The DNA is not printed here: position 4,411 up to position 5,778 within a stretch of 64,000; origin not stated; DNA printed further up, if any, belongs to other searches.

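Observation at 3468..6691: Three tandem orphan lipoprotein binding proteins: shared N-lobe, swapped C-lobes, no transporter genes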

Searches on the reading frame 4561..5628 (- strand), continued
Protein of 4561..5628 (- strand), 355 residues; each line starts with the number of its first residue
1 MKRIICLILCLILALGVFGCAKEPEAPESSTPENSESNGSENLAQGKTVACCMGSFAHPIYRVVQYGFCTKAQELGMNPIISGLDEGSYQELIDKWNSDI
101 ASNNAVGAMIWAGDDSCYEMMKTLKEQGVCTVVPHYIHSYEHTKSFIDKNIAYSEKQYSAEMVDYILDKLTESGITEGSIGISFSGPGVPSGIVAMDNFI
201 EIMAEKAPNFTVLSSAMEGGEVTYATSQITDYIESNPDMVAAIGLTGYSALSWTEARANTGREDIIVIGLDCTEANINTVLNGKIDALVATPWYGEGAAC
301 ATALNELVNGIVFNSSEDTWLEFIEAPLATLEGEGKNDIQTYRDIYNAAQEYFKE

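Call 35: search_solved_structures(query=A2, max_evalue=0.01, show_alignments=2)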
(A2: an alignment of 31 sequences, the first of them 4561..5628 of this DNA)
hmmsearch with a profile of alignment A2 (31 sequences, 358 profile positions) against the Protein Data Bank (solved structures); distinct sequences matched with E-value up to 0.01: 61 (the best 60 are shown).
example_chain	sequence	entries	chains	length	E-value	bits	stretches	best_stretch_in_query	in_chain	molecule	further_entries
2ioy_A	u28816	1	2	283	9e-13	51.2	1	51-315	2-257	Periplasmic sugar-binding protein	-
4ry0_A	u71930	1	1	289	1.3e-12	50.6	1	62-316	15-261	Probable ribose ABC transporter, substrate-binding protein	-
5ibq_A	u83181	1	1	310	1.9e-12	50.1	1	61-316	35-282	Probable ribose ABC transporter, substrate-binding protein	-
4rxt_A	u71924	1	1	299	2.4e-12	49.8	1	157-322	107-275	Sugar ABC transporter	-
7x0g_A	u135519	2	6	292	1.1e-11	47.7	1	162-313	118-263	CbpA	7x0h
4wut_A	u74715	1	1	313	7.4e-11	44.9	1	160-313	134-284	ABC transporter substrate binding protein (Ribose)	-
6sw4_A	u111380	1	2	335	1.1e-10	44.3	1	160-312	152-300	Arabinose binding protein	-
5hsg_A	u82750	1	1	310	3.3e-10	42.7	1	163-315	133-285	Putative ABC transporter, nucleotide binding/ATPase protein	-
1drk_A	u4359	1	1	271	3.5e-10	42.6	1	51-316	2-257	D-RIBOSE-BINDING PROTEIN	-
5xsj_X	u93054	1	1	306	6.3e-10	41.8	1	180-319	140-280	Periplasmic binding protein/LacI transcriptional regulator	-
5xsd_A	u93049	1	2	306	6.5e-10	41.8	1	179-319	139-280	Periplasmic binding protein/LacI transcriptional regulator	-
1dbp_A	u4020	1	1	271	7e-10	41.7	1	51-316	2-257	D-RIBOSE-BINDING PROTEIN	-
5xss_X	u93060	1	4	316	7.6e-10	41.5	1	180-319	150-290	Periplasmic binding protein/LacI transcriptional regulator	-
2gx6_A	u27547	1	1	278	8.8e-10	41.3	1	51-316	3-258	D-ribose-binding periplasmic protein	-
1urp_A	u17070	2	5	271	9.4e-10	41.2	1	51-316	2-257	D-RIBOSE-BINDING PROTEIN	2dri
6gq0_A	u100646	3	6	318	1.4e-09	40.6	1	189-315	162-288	Putative sugar binding protein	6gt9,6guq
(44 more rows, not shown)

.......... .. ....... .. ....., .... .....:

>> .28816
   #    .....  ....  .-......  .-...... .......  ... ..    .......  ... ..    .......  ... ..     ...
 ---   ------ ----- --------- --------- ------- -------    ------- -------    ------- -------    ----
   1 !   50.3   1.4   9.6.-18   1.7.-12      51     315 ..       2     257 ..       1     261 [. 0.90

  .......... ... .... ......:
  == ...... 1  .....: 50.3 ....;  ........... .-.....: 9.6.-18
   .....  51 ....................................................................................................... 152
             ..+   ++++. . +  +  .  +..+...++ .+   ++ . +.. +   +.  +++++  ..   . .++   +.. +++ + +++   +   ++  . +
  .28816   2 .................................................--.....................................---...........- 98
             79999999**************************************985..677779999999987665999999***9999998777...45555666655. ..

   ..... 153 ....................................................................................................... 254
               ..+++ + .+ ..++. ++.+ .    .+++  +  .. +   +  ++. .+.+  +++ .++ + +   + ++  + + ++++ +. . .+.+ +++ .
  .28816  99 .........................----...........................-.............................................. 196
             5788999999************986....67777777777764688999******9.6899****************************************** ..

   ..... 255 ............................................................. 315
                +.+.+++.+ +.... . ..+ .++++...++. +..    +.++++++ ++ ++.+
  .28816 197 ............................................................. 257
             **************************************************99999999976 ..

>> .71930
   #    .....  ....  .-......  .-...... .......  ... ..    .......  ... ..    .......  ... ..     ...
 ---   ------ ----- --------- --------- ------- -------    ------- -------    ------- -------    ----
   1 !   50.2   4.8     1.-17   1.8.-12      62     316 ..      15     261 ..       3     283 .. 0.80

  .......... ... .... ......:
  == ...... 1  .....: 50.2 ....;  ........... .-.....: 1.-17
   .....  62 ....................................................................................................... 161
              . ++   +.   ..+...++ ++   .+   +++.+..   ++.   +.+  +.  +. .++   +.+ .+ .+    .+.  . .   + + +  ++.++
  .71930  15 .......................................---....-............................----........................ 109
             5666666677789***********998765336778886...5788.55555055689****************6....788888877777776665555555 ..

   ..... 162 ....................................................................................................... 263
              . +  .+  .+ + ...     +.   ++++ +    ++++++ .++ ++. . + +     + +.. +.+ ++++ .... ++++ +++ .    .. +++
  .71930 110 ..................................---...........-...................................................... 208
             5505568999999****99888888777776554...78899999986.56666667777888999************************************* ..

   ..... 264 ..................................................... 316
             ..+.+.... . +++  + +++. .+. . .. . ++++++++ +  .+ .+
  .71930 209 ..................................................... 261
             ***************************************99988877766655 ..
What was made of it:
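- A family profile hits RbsB-type structures in the PDB (2ioy, E = 9e-13) (call 35).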

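Call 39: predict_structure(alignment_id=A2)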
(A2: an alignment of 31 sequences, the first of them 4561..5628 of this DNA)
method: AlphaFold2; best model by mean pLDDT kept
length: 355 residues; sequences in the alignment: 31
mean_pLDDT: 91.8   pTM: 0.84
mean pLDDT of the five models: 91.8, 91.1, 90.7, 90.3, 90.0
residues with pLDDT >= 90: 299; 70-90: 29; 50-70: 6; < 50: 21
segments of 3 or more residues with pLDDT < 50: 19-39
pLDDT, mean of each block of 10 residues (from residue 1): 79 69 36 43 94 93 98 98 94 97 98 93 98 96 98 96 98 98 90 94 98 95 96 98 95 98 98 97 97 97 98 97 97 97 98 87
secondary structure, 60 per line:
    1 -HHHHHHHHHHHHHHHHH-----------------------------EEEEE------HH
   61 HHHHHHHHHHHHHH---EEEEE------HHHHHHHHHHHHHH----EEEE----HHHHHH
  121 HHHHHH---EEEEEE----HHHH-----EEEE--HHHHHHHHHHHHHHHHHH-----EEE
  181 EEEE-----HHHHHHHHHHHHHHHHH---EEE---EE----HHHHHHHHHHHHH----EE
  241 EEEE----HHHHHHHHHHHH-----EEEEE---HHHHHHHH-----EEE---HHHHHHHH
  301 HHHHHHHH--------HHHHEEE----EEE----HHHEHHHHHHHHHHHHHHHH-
elements in order: H2-18 E48-52 H59-74 E78-82 H89-102 E107-110 H115-126 E130-135 H140-143 E149-152 H155-172 E178-184 H190-206 E210-212 H222-234 E239-244 H249-260 E266-270 H274-281 E287-289 H293-308 H317-320 E321-323 E328-330 H339-354
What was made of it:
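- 4561..5628 (-): P2: lipoprotein substrate-binding protein, 355 aa, C-lobe type B. AF2 pLDDT 91.8 (call 39).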

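Call 41: fold_search(model_id=the predicted structure, library=pdb)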
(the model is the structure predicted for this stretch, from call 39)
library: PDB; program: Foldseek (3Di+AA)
matches with E <= 10: 1841; with E <= 0.001: 808
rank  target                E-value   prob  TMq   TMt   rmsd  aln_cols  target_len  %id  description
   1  5dkv_A                3.3e-16  1.00  0.68  0.78   3.7       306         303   16  Crystal Structure of an ABC transporter Solute Binding Protein from Agrobacterium vitis(Avis_5339, TARGET EFI-511225)  (released 2015-09-30)
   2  7x0g_A                3.9e-16  1.00  0.67  0.81   4.1       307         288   15  Crystal structure of sugar binding protein CbpA from Clostridium thermocellum (released 2022-09-14)
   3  6sw4_B                4.7e-16  1.00  0.73  0.86   3.0       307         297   15  The structure of AraP, an arabinose binding protein from Geobacillus stearothermophilus (released 2020-10-14)
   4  6gq0                  4.7e-16  1.00  0.64  0.79   3.8       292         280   13  Crystal structure of GanP, a glucose-galactose binding protein from Geobacillus stearothermophilus (released 2019-06-19)
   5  4ry0                  4.7e-16  1.00  0.65  0.78   4.1       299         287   17  Crystal structure of ribose transporter solute binding protein RHE_PF00037 from Rhizobium etli CFN 42, TARGET EFI-511357 (released 2014-12-24)
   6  6sw4_A                5.0e-16  1.00  0.71  0.86   3.2       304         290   15  The structure of AraP, an arabinose binding protein from Geobacillus stearothermophilus (released 2020-10-14)
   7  2qvc_A                6.0e-16  1.00  0.59  0.68   5.3       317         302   16  Crystal structure of a periplasmic sugar ABC transporter from Thermotoga maritima (released 2007-08-28)
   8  5dkv_B                8.6e-16  1.00  0.66  0.76   3.9       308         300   16  Crystal Structure of an ABC transporter Solute Binding Protein from Agrobacterium vitis(Avis_5339, TARGET EFI-511225)  (released 2015-09-30)
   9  7e7m_A                1.2e-15  1.00  0.63  0.77   4.0       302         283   15  Crystal Structure Analysis of the Streptococcus agalactiae Ribose Binding Protein RbsB (released 2022-03-02)
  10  6guq                  1.8e-15  1.00  0.62  0.77   4.2       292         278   13  Crystal structure of GanP, a glucose-galactose binding protein from Geobacillus stearothermophilus, in complex with gluc (released 2019-07-03)
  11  7x0g_B                2.0e-15  1.00  0.67  0.82   3.6       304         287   14  Crystal structure of sugar binding protein CbpA from Clostridium thermocellum (released 2022-09-14)
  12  2ioy_A                2.2e-15  1.00  0.64  0.80   3.8       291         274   17  Crystal structure of Thermoanaerobacter tengcongensis ribose binding protein (released 2007-03-20)
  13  3c6q_A                3.0e-15  1.00  0.72  0.83   3.1       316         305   16  Apo and ligand-bound form of a thermophilic glucose/xylose binding protein (released 2008-02-26)
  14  2h3h_B                3.4e-15  1.00  0.60  0.68   5.3       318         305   15  Crystal structure of the liganded form of Thermotoga maritima glucose binding protein (released 2007-05-22)
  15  5dkv_C                4.1e-15  1.00  0.61  0.71   4.1       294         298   17  Crystal Structure of an ABC transporter Solute Binding Protein from Agrobacterium vitis(Avis_5339, TARGET EFI-511225)  (released 2015-09-30)
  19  5xss_B                1.1e-14  1.00  0.59  0.75   4.4       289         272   12  XylFII molecule (released 2017-08-02)
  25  5xss_X                2.6e-14  1.00  0.61  0.77   4.2       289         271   11  XylFII molecule (released 2017-08-02)
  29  5xss_A                5.8e-14  1.00  0.59  0.74   4.5       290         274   12  XylFII molecule (released 2017-08-02)
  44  5xsj_X                2.6e-13  1.00  0.61  0.76   4.3       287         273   11  XylFII-LytSN complex (released 2017-08-02)
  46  5xss_C                2.8e-13  1.00  0.59  0.75   4.5       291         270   12  XylFII molecule (released 2017-08-02)
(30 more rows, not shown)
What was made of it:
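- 4561..5628 (-): Foldseek matches CUT2 sugar SBPs at E about 1e-16 and about 15% identity (call 41).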

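Call 43: find_encoding_contigs(protein=P0017, flank=10000, max_places=4)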
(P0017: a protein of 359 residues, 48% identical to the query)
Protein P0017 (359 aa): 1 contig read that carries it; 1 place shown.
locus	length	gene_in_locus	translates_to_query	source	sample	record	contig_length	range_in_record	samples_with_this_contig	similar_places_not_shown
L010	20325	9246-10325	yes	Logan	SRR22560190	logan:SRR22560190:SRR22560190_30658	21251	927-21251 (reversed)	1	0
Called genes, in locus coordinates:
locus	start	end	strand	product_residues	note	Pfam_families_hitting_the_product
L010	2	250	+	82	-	?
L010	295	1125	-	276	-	-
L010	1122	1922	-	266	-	PF14018:DUF4234 (faint)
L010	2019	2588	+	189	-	PF06081:ArAE_1, PF13515:FUSC_2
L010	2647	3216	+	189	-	PF04892:VanZ-LLP1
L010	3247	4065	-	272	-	PF00106:adh_short, PF08659:KR, PF13561:adh_short_C2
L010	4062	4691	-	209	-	PF00657:Lipase_GDSL, PF13472:Lipase_GDSL_2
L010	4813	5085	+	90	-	PF02583:Trns_repr_metal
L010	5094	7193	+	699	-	PF00122:E1-E2_ATPase, PF00702:Hydrolase, PF08282:Hydrolase_3 (faint)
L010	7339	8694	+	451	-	PF02812:ELFV_dehydrog_N, PF00208:ELFV_dehydrog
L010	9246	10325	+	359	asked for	PF13407:Peripla_BP_4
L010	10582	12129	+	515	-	PF00005:ABC_tran, PF13304:AAA_21 (weak), PF00005:ABC_tran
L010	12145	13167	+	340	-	PF02653:BPD_transp_2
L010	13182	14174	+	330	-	PF02653:BPD_transp_2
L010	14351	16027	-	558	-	PF03485:Arg_tRNA_synt_N, PF00750:tRNA-synt_1d, PF05746:DALR_1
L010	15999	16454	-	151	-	PF09148:DUF1934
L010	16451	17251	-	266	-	PF01177:Asp_Glu_race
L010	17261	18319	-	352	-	PF01820:Dala_Dala_lig_N, PF01071:GARS_A (weak), PF02222:ATP-grasp, PF02655:ATP-grasp_3, PF02786:CPSase_L_D2, PF07478:Dala_Dala_lig_C, PF13535:ATP-grasp_4 (weak)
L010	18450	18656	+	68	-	-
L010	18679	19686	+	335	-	PF01207:Dus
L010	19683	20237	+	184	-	PF07638:Sigma70_ECF (faint), PF04542:Sigma70_r2, PF08281:Sigma70_r4_2, PF04545:Sigma70_r4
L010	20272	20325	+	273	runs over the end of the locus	PF13490:zf-HC2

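Call 62: find_homologous_proteins(query=L010:12145-13167:+, max_evalue=1e-60)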
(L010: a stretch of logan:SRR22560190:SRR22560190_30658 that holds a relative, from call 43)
Query L010:12145-13167:+ (340 aa): 24 proteins with E <= 1e-60 among 8000 candidates.
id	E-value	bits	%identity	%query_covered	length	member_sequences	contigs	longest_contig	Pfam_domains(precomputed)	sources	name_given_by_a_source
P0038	3.6e-209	712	100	100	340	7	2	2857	PF02653.22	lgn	-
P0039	5.5e-183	626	86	100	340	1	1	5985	PF02653.22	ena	-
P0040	1.8e-181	621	84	100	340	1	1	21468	PF02653.22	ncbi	-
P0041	2.4e-158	545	76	100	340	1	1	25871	PF02653.22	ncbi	-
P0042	1.0e-152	526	75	100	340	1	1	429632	PF02653.22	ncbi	-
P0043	5.3e-126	438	62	99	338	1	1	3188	PF02653.22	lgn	-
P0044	3.0e-124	433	63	99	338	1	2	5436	PF02653.22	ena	-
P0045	3.3e-117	410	61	100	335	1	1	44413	PF02653.22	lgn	-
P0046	3.1e-115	403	59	100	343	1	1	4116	PF02653.22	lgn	-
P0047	3.3e-115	403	59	100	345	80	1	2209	PF02653.22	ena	-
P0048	3.8e-102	360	55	100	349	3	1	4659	PF02653.22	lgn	-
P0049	1.7e-100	355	52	100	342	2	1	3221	PF02653.22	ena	-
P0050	3.2e-100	354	53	100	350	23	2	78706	PF02653.22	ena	-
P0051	9.5e-100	352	54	100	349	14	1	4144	PF02653.22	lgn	-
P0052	9.9e-100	352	52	100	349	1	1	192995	PF02653.22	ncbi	-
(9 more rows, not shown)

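Call 63: find_encoding_contigs(protein=P0040, flank=8000, max_places=2)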
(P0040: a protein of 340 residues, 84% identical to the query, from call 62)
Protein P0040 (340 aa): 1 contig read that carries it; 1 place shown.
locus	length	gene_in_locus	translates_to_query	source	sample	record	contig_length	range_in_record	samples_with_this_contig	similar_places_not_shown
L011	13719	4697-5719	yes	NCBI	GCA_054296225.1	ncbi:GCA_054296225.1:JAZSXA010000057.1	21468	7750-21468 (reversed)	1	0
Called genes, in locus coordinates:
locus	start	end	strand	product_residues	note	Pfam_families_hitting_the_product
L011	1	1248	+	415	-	?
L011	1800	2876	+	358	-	PF13407:Peripla_BP_4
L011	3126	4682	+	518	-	PF00005:ABC_tran, PF13304:AAA_21 (weak), PF00005:ABC_tran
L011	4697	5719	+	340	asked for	PF02653:BPD_transp_2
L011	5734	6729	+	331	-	PF02653:BPD_transp_2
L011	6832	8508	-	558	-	PF03485:Arg_tRNA_synt_N, PF00750:tRNA-synt_1d, PF05746:DALR_1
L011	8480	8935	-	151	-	PF09148:DUF1934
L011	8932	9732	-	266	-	PF01177:Asp_Glu_race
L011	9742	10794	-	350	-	PF01820:Dala_Dala_lig_N, PF01071:GARS_A (weak), PF02222:ATP-grasp, PF02655:ATP-grasp_3, PF02786:CPSase_L_D2, PF07478:Dala_Dala_lig_C, PF13535:ATP-grasp_4 (weak)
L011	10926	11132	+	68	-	-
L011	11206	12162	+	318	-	PF01207:Dus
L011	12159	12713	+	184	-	PF07638:Sigma70_ECF, PF04542:Sigma70_r2, PF08281:Sigma70_r4_2, PF04545:Sigma70_r4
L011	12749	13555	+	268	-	PF13490:zf-HC2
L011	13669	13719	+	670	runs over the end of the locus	PF01368:DHH, PF02272:DHHA1, PF17768:RecJ_OB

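Call 64: find_encoding_contigs(protein=P0041, flank=8000, max_places=2)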
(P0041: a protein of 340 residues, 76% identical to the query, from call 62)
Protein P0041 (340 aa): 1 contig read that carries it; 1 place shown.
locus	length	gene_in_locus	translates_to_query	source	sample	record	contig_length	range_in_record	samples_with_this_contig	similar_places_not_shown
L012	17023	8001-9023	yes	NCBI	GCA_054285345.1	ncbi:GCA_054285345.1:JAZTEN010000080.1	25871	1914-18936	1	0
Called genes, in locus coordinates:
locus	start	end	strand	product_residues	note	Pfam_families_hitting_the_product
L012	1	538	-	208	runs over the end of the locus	PF13472:Lipase_GDSL_2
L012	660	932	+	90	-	PF02583:Trns_repr_metal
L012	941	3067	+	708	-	PF00122:E1-E2_ATPase, PF00702:Hydrolase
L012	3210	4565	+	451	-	PF02812:ELFV_dehydrog_N, PF00208:ELFV_dehydrog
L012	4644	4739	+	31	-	-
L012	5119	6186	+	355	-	PF13407:Peripla_BP_4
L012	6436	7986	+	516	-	PF00005:ABC_tran, PF13304:AAA_21 (weak), PF00005:ABC_tran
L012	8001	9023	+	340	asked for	PF02653:BPD_transp_2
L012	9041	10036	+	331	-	PF02653:BPD_transp_2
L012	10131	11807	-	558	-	PF03485:Arg_tRNA_synt_N, PF00750:tRNA-synt_1d, PF05746:DALR_1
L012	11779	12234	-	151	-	PF09148:DUF1934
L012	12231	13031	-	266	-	PF01177:Asp_Glu_race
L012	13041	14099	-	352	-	PF01820:Dala_Dala_lig_N, PF01071:GARS_A (weak), PF02222:ATP-grasp, PF02655:ATP-grasp_3, PF02786:CPSase_L_D2, PF07478:Dala_Dala_lig_C, PF13535:ATP-grasp_4 (faint)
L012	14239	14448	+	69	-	-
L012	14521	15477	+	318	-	PF01207:Dus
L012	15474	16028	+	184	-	PF04542:Sigma70_r2, PF08281:Sigma70_r4_2, PF04545:Sigma70_r4 (weak)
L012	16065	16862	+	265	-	PF13490:zf-HC2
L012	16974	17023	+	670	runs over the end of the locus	PF01368:DHH, PF02272:DHHA1, PF17768:RecJ_OB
